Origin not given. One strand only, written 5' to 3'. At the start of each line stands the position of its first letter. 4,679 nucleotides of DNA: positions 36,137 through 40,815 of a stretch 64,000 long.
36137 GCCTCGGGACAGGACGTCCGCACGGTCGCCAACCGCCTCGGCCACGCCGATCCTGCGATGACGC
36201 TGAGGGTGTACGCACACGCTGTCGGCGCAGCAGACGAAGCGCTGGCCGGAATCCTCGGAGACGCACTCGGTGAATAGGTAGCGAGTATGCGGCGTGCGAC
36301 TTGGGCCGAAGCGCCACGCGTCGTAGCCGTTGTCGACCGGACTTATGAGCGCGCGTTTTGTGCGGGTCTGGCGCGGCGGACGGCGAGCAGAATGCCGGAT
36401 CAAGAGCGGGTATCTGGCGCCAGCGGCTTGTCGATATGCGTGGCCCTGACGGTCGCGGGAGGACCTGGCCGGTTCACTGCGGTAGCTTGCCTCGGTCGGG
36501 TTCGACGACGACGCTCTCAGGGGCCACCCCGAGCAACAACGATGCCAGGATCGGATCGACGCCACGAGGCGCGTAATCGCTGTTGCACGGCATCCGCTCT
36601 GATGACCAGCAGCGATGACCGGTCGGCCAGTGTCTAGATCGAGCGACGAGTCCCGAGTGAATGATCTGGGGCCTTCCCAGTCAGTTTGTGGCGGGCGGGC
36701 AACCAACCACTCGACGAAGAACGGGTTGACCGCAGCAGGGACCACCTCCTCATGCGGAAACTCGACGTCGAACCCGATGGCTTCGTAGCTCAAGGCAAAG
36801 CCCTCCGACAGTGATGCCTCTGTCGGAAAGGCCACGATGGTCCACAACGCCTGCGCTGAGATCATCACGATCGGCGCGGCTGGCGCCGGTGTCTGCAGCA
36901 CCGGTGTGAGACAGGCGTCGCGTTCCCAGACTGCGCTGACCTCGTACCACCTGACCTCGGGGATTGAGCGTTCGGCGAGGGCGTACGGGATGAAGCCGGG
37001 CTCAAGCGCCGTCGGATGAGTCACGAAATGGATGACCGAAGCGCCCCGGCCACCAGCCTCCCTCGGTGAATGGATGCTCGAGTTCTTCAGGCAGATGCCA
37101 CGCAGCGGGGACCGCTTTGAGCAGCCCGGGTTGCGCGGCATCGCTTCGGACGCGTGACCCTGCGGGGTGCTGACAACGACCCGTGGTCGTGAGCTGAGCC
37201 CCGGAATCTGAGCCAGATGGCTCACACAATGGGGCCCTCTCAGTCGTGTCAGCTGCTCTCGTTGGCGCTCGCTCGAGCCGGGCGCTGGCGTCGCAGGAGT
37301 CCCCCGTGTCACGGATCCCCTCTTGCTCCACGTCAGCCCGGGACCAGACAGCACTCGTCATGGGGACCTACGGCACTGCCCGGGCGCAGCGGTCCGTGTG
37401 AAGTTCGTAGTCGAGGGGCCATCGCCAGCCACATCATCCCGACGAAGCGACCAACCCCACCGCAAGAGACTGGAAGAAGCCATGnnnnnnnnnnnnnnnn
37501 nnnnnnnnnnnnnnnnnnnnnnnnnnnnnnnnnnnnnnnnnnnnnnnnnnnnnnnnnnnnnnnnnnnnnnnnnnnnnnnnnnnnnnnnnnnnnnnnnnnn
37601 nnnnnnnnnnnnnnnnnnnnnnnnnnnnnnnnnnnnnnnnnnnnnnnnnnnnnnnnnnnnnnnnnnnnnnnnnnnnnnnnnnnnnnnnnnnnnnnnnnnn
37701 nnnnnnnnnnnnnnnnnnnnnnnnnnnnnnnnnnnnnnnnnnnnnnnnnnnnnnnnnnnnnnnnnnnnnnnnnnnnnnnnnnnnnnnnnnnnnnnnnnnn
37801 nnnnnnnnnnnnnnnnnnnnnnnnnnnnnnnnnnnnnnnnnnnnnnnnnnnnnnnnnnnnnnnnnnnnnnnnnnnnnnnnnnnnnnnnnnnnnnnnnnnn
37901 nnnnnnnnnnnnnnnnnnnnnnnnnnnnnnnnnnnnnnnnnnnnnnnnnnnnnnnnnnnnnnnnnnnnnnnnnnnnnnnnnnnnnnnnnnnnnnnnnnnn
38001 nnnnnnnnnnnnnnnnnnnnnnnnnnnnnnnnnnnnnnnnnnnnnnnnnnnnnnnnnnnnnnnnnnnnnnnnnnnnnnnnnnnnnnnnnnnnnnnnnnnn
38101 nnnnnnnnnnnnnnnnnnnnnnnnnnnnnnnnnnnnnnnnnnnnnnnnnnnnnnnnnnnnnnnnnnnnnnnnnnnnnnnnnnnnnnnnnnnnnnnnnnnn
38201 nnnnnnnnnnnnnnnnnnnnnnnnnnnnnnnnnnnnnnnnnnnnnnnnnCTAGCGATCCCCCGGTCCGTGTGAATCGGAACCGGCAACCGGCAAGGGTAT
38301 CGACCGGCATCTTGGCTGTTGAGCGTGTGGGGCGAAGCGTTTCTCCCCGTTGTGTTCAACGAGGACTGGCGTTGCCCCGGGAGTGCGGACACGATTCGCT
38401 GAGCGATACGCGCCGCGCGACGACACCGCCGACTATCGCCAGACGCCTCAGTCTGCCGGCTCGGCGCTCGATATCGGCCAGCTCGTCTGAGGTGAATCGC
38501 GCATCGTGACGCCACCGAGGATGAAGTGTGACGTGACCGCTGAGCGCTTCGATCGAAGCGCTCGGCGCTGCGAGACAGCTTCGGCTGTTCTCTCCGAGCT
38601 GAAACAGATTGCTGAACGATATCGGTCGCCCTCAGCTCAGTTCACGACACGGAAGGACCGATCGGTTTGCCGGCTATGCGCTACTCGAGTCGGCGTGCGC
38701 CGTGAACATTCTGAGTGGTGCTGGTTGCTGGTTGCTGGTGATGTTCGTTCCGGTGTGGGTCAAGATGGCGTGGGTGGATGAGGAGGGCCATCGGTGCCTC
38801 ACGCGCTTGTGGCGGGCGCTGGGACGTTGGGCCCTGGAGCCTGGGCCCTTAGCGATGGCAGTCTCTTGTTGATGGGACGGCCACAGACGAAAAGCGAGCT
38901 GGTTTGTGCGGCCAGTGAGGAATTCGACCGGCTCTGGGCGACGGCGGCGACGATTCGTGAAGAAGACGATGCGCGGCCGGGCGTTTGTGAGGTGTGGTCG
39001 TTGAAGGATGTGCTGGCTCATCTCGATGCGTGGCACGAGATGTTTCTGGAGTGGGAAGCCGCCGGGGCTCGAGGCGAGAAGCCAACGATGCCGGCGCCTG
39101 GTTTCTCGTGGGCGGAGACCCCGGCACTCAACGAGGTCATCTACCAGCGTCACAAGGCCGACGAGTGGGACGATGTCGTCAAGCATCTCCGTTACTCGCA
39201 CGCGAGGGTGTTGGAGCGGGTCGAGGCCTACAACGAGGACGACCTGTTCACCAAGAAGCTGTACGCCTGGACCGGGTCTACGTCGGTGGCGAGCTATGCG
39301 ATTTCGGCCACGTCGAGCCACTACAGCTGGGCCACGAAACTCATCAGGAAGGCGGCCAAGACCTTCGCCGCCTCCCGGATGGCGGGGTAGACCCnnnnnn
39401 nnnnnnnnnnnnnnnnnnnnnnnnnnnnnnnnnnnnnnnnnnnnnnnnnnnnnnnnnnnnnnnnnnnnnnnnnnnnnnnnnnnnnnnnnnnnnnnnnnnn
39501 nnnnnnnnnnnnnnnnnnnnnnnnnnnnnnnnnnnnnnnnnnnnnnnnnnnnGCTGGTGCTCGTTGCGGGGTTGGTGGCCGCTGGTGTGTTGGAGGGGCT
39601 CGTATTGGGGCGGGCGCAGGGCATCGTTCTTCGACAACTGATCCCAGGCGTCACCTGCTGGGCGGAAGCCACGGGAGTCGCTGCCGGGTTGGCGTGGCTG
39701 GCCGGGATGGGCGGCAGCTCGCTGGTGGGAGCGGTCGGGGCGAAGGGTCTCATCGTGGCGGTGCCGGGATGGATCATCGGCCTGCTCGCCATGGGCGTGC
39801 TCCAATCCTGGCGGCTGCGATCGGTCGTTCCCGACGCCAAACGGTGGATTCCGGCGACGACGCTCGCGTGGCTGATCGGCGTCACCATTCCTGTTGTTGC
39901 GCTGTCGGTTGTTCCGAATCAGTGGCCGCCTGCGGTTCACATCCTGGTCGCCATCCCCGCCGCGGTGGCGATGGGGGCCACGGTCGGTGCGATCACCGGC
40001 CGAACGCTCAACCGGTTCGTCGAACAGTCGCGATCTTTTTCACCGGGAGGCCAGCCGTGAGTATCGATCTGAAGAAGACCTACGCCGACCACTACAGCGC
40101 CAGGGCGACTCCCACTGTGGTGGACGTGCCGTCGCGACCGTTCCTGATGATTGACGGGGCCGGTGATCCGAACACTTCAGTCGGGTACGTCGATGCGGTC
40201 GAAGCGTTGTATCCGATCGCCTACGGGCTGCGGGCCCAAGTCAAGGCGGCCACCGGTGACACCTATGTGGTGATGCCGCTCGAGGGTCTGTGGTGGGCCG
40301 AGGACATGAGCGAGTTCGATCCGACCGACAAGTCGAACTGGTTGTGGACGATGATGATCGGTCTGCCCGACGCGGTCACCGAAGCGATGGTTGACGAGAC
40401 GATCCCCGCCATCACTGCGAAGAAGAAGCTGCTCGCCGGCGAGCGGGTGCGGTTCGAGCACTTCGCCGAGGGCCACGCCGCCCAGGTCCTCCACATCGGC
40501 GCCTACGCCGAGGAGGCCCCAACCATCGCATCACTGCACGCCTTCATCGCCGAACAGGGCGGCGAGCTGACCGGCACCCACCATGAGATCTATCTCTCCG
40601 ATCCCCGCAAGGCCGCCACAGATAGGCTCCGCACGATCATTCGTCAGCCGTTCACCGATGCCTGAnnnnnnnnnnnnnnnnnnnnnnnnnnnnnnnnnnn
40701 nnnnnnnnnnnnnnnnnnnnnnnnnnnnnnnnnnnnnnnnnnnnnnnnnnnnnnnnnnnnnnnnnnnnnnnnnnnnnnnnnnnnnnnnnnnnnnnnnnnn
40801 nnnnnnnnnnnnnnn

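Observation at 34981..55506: About 20.5-kb integrase island inserted in the 3' end of an acyl-CoA dehydrogenase gene, bounded by an 80-bp coding direct repeat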

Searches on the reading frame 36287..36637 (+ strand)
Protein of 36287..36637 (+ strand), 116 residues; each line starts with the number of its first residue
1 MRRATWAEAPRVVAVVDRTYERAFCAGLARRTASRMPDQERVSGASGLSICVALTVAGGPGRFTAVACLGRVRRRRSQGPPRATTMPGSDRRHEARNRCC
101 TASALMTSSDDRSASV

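Call 11: search_protein_families(library=pfam, proteins=[window:36287-36637:+], max_evalue=0.01)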
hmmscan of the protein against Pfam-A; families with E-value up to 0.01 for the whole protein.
window:36287-36637:+ (116 aa): 0 families

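Call 58: search_protein_families(library=pfam, proteins=[window:36287-36637:+], max_evalue=0.001)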
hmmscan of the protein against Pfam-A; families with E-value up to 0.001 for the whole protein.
window:36287-36637:+ (116 aa): 0 families

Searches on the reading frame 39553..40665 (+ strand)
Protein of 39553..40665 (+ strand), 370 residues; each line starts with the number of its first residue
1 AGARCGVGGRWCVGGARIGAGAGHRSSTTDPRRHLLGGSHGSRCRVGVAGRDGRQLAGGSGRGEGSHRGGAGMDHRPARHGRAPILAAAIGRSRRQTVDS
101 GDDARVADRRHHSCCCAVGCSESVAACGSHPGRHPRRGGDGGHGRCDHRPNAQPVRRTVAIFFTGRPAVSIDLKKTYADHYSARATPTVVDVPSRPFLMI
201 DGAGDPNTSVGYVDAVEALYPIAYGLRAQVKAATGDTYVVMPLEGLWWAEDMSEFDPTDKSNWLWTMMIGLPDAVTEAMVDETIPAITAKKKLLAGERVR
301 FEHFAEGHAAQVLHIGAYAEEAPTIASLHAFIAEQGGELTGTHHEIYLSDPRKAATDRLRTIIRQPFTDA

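Call 11: search_protein_families(library=pfam, proteins=[window:39694-40665:+], max_evalue=0.01)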
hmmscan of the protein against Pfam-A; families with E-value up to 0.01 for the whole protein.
window:39694-40665:+ (323 aa): 1 family
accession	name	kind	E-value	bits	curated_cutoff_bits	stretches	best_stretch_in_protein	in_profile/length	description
PF06445.20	GyrI-like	-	1.2e-14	55.3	26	1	139-315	2-149/155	GyrI-like small molecule binding domain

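Call 58: search_protein_families(library=pfam, proteins=[window:39553-40665:+], max_evalue=0.001)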
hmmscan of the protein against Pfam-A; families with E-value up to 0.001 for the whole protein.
window:39553-40665:+ (370 aa): 1 family
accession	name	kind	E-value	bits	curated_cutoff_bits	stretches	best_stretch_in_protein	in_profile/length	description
PF06445.20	GyrI-like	-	1.7e-14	54.8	26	1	186-362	2-149/155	GyrI-like small molecule binding domain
